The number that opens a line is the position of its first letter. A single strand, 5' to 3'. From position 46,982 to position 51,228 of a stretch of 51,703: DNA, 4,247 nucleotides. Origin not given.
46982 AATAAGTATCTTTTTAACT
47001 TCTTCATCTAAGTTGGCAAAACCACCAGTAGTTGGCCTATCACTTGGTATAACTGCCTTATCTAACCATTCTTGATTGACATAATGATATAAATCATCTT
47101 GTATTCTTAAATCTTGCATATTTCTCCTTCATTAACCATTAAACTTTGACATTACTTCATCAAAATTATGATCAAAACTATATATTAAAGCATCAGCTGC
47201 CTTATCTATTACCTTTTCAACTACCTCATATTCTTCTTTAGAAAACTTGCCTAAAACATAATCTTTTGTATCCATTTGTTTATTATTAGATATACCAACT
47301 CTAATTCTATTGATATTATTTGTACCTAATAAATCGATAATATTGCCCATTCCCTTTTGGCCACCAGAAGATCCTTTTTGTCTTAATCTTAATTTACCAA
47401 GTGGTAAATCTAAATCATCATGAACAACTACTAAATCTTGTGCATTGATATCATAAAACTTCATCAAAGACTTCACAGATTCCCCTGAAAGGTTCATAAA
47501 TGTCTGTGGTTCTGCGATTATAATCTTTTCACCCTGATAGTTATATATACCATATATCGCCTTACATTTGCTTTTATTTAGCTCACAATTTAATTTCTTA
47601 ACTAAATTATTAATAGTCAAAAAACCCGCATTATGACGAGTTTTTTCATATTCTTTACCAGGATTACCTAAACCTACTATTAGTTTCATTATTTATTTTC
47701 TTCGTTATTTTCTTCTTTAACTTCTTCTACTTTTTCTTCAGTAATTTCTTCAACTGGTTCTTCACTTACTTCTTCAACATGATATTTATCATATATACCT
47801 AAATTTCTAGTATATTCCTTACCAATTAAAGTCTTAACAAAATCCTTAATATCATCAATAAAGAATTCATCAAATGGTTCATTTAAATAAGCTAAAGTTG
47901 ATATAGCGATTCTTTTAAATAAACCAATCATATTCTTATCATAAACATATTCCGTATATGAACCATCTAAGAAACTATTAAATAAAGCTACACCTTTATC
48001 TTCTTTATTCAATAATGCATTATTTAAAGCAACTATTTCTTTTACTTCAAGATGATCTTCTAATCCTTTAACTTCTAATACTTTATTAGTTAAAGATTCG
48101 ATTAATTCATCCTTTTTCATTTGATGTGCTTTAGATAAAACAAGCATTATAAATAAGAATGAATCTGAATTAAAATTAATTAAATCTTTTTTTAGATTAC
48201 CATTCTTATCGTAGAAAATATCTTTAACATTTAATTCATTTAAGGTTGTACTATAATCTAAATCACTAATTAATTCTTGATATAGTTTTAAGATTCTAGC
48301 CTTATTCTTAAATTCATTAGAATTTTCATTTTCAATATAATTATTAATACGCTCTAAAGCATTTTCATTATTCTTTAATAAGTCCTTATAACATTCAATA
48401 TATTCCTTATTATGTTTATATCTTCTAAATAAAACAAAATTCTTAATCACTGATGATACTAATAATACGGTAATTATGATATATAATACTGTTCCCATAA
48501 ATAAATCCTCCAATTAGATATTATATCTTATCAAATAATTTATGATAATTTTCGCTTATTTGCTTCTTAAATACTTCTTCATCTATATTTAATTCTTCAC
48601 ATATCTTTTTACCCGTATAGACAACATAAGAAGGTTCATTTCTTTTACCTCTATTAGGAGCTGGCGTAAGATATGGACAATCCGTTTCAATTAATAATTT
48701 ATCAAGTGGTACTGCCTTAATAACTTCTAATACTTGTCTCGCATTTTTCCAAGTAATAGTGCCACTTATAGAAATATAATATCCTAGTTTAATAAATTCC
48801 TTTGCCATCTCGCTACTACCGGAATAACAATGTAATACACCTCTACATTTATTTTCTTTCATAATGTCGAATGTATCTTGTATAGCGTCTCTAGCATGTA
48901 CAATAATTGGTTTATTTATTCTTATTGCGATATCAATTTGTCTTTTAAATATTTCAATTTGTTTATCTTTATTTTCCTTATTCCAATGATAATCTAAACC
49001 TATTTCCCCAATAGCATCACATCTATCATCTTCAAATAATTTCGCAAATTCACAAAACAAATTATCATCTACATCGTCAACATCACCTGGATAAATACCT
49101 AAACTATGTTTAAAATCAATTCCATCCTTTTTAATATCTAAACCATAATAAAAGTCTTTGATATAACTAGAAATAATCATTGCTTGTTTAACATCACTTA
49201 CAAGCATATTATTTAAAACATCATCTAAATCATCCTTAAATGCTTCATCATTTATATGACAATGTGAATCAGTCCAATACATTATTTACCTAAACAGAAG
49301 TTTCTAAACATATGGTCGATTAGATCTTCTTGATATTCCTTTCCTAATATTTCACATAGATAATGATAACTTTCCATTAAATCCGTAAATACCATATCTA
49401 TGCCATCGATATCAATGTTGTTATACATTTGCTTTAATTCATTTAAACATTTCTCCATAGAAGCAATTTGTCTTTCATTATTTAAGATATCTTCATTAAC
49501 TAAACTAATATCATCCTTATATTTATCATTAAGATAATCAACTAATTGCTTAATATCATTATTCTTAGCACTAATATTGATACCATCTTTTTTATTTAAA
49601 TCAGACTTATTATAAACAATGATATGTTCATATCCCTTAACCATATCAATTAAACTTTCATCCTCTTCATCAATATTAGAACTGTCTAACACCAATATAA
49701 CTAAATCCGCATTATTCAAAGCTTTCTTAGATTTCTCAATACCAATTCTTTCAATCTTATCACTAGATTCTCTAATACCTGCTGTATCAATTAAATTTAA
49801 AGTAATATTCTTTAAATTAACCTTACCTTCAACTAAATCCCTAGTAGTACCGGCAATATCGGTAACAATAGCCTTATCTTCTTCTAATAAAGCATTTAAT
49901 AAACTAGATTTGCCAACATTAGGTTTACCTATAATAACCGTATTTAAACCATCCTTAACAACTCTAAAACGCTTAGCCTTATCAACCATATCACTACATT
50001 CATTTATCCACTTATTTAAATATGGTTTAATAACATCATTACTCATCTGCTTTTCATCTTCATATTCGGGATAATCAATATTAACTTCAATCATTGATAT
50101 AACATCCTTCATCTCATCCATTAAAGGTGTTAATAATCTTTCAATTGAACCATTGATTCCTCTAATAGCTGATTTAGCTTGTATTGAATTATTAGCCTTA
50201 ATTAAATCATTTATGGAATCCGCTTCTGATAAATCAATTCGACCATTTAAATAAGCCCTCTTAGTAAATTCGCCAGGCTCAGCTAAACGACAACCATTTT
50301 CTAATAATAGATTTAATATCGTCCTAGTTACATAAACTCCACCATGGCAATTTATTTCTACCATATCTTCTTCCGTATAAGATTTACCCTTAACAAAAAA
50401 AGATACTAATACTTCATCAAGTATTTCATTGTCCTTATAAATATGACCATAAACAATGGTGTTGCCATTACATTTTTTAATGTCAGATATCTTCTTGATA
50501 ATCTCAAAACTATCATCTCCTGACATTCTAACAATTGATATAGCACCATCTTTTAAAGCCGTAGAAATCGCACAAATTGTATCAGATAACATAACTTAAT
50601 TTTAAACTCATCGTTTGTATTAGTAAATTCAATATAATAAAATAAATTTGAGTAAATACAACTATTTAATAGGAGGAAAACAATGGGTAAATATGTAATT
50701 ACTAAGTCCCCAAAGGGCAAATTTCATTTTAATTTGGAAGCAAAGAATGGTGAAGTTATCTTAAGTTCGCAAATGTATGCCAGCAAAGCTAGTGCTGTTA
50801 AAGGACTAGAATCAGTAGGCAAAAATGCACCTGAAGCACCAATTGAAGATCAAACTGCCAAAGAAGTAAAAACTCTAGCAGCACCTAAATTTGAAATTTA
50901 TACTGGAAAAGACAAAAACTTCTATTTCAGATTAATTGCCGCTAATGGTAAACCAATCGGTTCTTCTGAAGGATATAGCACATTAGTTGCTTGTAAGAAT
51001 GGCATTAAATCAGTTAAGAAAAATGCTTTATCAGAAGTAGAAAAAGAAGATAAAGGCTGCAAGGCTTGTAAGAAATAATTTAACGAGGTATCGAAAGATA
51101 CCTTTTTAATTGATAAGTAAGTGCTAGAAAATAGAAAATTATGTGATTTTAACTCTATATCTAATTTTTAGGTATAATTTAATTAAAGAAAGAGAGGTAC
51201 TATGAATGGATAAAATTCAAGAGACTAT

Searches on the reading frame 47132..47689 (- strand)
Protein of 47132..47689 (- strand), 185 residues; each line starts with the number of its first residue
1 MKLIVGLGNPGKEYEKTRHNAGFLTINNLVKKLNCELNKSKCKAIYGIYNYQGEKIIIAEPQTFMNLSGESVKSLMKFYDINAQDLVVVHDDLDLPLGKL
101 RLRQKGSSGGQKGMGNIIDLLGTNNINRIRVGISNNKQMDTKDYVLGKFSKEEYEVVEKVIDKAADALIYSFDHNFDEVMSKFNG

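Call 53: search_protein_families(library=pfam, proteins=[window:47132-47689:-], max_evalue=0.0001)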
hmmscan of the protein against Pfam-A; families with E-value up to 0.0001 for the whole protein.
window:47132-47689:- (185 aa): 1 family
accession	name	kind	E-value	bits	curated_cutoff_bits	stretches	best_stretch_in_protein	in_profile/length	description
PF01195.25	Pept_tRNA_hydro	-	1.7e-67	227.3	27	1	3-184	1-183/183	Peptidyl-tRNA hydrolase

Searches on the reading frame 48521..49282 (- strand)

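Call 53: search_protein_families(library=pfam, proteins=[window:48521-49282:-], max_evalue=0.0001)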
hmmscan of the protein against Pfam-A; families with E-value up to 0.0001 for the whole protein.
window:48521-49282:- (253 aa): 1 family
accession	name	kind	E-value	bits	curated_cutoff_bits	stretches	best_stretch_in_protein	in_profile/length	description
PF01026.27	TatD_DNase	-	7.8e-78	261.8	27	1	4-250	1-252/253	TatD related DNase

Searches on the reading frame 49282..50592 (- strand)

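Call 53: search_protein_families(library=pfam, proteins=[window:49282-50592:-], max_evalue=0.0001)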
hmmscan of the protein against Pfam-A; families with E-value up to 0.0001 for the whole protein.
window:49282-50592:- (436 aa): 9 families
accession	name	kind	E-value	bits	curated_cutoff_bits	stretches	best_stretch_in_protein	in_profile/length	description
PF12631.12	MnmE_helical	-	2e-42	146.1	40.1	1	121-433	1-211/211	MnmE helical domain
PF10396.14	TrmE_N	-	3.4e-41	140.6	29.8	1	5-118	1-117/117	GTP-binding protein TrmE N-terminus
PF01926.29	MMR_HSR1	-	7.3e-29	100.6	21.9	1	218-329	2-113/113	50S ribosome-binding GTPase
PF02421.24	FeoB_N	-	1.6e-11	44.4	27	1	218-343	3-128/156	Ferrous iron transport protein B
PF04548.22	AIG1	-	3.4e-08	33.5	27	1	217-320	2-109/212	AIG1 family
PF00350.29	Dynamin_N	-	5.3e-06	27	27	0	219-251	2-33/168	Dynamin family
PF00009.33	GTP_EFTU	-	1.6e-05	25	26.5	0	216-358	4-150/188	Elongation factor Tu GTP binding domain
PF00071.28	Ras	-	1.8e-05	24.8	21.6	1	218-342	2-126/162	Ras family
PF08477.19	Roc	-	3.3e-05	24.5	27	0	219-331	3-119/119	Ras of Complex, Roc, domain of DAPkinase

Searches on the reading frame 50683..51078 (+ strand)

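Call 53: search_protein_families(library=pfam, proteins=[window:50683-51078:+], max_evalue=0.0001)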
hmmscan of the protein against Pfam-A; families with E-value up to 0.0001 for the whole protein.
window:50683-51078:+ (131 aa): 1 family
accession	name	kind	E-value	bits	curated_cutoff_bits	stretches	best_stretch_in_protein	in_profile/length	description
PF07411.17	DUF1508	-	5e-39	132.4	22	2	11-56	3-48/48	Domain of unknown function (DUF1508)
